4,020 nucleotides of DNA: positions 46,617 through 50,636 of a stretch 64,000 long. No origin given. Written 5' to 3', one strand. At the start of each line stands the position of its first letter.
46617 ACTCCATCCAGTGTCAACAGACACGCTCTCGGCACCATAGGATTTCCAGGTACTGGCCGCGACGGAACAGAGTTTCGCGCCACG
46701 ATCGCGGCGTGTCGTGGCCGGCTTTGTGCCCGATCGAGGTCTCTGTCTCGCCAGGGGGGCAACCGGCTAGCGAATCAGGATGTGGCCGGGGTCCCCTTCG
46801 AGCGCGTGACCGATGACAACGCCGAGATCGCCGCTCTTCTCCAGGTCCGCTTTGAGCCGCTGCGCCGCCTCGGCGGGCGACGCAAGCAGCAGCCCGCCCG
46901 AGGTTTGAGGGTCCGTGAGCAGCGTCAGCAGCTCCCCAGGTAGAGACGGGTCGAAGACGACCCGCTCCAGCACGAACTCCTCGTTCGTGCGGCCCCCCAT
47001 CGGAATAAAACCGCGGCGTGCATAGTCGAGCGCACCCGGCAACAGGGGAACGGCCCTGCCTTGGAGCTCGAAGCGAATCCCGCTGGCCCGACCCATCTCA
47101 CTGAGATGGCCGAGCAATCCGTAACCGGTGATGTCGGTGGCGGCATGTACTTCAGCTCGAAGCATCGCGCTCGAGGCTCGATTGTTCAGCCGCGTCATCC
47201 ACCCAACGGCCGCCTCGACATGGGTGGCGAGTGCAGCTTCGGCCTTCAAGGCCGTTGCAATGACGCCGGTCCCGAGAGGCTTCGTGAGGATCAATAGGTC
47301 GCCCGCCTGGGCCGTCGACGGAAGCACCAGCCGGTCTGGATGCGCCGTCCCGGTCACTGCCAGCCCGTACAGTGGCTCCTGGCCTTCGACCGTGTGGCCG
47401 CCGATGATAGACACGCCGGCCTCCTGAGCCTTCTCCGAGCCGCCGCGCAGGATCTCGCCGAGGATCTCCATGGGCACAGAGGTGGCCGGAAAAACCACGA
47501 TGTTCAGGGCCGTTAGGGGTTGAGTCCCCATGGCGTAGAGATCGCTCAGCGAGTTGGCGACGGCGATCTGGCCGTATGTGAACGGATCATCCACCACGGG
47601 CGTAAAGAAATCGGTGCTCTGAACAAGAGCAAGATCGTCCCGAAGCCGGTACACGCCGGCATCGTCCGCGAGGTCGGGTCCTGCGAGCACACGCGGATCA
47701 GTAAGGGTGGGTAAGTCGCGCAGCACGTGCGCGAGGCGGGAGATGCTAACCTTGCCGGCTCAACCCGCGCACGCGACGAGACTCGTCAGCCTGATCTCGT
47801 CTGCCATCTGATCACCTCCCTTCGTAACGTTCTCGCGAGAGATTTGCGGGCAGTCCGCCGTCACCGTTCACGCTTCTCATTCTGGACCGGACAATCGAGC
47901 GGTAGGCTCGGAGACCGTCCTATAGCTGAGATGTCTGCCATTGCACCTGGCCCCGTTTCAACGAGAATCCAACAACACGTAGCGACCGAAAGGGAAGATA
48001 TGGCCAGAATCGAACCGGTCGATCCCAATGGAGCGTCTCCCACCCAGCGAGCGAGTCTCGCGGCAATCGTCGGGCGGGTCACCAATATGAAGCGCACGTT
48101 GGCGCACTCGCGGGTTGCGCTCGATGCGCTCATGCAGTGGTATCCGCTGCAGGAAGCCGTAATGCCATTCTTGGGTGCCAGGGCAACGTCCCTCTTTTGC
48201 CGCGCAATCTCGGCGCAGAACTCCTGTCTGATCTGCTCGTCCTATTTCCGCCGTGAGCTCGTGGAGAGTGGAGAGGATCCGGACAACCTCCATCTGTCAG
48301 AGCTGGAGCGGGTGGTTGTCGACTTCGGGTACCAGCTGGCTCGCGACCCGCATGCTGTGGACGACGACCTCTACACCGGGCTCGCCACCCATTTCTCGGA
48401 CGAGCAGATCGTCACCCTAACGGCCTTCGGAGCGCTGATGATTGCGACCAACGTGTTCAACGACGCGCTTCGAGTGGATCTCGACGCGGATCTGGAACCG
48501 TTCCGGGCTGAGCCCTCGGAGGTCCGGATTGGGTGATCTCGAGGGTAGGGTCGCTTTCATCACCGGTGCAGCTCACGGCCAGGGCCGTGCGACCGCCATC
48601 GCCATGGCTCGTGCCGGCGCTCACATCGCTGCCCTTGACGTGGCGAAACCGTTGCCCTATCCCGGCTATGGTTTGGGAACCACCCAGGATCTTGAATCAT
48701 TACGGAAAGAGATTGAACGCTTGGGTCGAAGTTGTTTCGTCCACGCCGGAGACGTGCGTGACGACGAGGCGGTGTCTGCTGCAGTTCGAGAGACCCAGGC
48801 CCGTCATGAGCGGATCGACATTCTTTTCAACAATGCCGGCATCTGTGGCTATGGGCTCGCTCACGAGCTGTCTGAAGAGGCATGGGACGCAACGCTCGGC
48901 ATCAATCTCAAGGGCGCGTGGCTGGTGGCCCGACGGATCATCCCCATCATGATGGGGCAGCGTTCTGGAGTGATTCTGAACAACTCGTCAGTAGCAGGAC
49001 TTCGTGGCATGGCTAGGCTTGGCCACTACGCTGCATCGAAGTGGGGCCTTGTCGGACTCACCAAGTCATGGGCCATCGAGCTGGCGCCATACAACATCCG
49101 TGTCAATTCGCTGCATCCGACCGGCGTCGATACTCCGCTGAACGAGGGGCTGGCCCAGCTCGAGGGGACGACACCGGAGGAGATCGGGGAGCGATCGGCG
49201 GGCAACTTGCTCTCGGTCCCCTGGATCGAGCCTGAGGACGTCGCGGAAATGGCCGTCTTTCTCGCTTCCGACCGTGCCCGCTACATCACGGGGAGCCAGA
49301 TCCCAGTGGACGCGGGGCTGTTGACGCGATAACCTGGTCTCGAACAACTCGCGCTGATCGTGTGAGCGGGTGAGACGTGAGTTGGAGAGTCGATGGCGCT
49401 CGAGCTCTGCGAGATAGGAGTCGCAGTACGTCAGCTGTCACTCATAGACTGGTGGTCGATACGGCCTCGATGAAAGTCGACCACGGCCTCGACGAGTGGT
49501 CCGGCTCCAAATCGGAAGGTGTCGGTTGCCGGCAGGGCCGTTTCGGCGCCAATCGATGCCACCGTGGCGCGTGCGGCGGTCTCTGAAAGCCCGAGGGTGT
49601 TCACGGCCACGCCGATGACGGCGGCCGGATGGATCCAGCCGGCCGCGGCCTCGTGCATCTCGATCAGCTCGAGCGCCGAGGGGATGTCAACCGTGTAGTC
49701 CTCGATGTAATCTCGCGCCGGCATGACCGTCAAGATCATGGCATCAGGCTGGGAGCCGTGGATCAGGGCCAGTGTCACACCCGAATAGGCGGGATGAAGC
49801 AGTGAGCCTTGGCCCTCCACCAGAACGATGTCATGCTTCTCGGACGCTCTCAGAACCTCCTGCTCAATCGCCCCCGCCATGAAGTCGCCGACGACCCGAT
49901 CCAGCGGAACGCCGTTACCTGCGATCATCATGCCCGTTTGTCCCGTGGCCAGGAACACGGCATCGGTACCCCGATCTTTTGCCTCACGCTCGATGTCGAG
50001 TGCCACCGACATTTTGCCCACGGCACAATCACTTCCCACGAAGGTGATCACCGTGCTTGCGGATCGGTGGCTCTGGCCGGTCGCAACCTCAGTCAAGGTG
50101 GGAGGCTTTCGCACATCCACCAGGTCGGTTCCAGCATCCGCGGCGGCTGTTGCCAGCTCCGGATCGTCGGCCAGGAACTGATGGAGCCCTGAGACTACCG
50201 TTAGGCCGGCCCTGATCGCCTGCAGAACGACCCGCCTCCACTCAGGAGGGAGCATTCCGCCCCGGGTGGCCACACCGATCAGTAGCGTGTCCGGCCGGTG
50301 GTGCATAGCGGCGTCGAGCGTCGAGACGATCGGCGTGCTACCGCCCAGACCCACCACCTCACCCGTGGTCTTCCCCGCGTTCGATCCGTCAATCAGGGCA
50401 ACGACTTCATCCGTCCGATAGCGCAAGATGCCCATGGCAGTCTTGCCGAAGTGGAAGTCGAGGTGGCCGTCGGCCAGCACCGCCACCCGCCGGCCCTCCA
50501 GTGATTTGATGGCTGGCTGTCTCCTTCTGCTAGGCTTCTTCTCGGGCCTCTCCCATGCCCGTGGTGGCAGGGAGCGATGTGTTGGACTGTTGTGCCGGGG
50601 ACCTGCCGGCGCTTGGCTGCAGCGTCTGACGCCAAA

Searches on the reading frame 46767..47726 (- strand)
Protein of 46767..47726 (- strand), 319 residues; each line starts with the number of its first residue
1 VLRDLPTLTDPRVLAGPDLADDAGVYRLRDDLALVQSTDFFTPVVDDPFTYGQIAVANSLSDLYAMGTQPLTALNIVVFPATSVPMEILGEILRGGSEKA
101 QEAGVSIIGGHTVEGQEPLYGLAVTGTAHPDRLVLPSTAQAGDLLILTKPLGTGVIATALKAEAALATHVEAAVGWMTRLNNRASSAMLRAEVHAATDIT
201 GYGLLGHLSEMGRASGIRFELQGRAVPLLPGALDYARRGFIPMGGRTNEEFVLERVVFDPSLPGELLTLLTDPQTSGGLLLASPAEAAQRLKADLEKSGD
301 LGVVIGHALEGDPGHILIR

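Call 16: search_protein_families(library=pfam, max_evalue=1e-8, proteins=[window:46767-47726:-])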
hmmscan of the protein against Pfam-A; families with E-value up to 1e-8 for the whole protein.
window:46767-47726:- (319 aa): 2 families
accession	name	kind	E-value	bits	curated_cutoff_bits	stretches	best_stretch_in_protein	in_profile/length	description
PF00586.29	AIRS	-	3.4e-29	102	24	1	21-127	2-111/112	AIR synthase related protein, N-terminal domain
PF02769.27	AIRS_C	-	7.7e-16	59.1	23.1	1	140-312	1-149/156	AIR synthase related protein, C-terminal domain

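Call 76: search_protein_families(library=ncbifam, max_evalue=1e-8, proteins=[window:46767-47726:-])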
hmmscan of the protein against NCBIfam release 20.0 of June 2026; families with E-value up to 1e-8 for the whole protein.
window:46767-47726:- (319 aa): 11 families
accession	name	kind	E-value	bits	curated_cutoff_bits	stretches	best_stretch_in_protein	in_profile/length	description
TIGR00476.1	selD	equivalog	4.4e-101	338.2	125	1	7-287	32-310/311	selenide, water dikinase SelD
NF002098.0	PRK00943.1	equivalog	1.2e-89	300.6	299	1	5-310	34-336/347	selenide, water dikinase SelD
NF010705.0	PRK14105.1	equivalog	3.1e-45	154.6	291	1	19-234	46-276/345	selenide, water dikinase SelD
TIGR04369.1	fusion_not_SelD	hypoth_equivalog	2.5e-42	144.9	700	1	20-294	383-692/701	oxidoreductase/SelD-related fusion protein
TIGR01379.1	thiL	equivalog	4.8e-26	91.5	184.15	1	19-234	23-244/320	thiamine-phosphate kinase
NF004351.0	PRK05731.1-4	equivalog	4.8e-18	65.3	324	1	12-226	32-247/321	thiamine-phosphate kinase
TIGR02124.1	hypE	equivalog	6.3e-14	51.7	251.6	1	21-229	34-246/332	hydrogenase expression/formation protein HypE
NF004353.0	PRK05731.2-2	equivalog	1.4e-13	50.7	301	1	17-228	16-227/311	thiamine-phosphate kinase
TIGR03267.1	methan_mark_2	hypoth_equivalog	2.6e-13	49.7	365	1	18-221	42-241/323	methanogenesis marker 2 protein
TIGR04049.1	AIR_rel_sll0787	hypoth_equivalog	1.4e-11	44.1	321.3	1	19-230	42-245/318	sll0787 family AIR synthase-like protein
TIGR04050.1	MSMEG_0567_Cter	hypoth_equivalog_domain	8e-10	38.6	312.2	1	38-228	48-228/296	MSMEG_0567/sll0787 family protein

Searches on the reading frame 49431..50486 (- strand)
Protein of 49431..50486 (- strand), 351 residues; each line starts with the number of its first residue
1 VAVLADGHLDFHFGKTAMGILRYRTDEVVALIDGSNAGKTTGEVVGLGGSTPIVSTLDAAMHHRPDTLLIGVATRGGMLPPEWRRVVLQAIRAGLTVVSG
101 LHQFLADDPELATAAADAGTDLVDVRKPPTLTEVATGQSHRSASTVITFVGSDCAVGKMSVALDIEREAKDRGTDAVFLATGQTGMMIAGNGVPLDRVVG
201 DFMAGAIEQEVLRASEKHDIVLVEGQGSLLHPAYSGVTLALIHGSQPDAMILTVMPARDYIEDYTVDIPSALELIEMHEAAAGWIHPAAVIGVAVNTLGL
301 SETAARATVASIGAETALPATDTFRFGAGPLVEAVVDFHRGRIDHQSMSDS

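Call 16: search_protein_families(library=pfam, max_evalue=1e-8, proteins=[window:49431-50486:-])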
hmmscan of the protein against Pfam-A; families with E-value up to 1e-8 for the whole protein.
window:49431-50486:- (351 aa): 2 families
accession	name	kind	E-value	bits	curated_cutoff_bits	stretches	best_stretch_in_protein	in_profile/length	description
PF07755.17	DUF1611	-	5e-66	222.4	25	1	134-332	2-201/201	Domain of unknown function (DUF1611_C) P-loop domain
PF17396.8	DUF1611_N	-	1.5e-31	109.1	22.6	1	36-128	3-95/95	Domain of unknown function (DUF1611_N) Rossmann-like domain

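Call 17: search_protein_families(library=ncbifam, max_evalue=1e-10, proteins=[window:49431-50486:-])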
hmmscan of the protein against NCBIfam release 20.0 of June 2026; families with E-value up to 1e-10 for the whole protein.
window:49431-50486:- (351 aa): 1 family
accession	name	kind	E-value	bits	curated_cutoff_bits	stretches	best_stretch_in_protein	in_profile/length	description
NF041892.1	DgcN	equivalog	3.1e-82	276.2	480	1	15-334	16-325/326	N-acetyltransferase DgcN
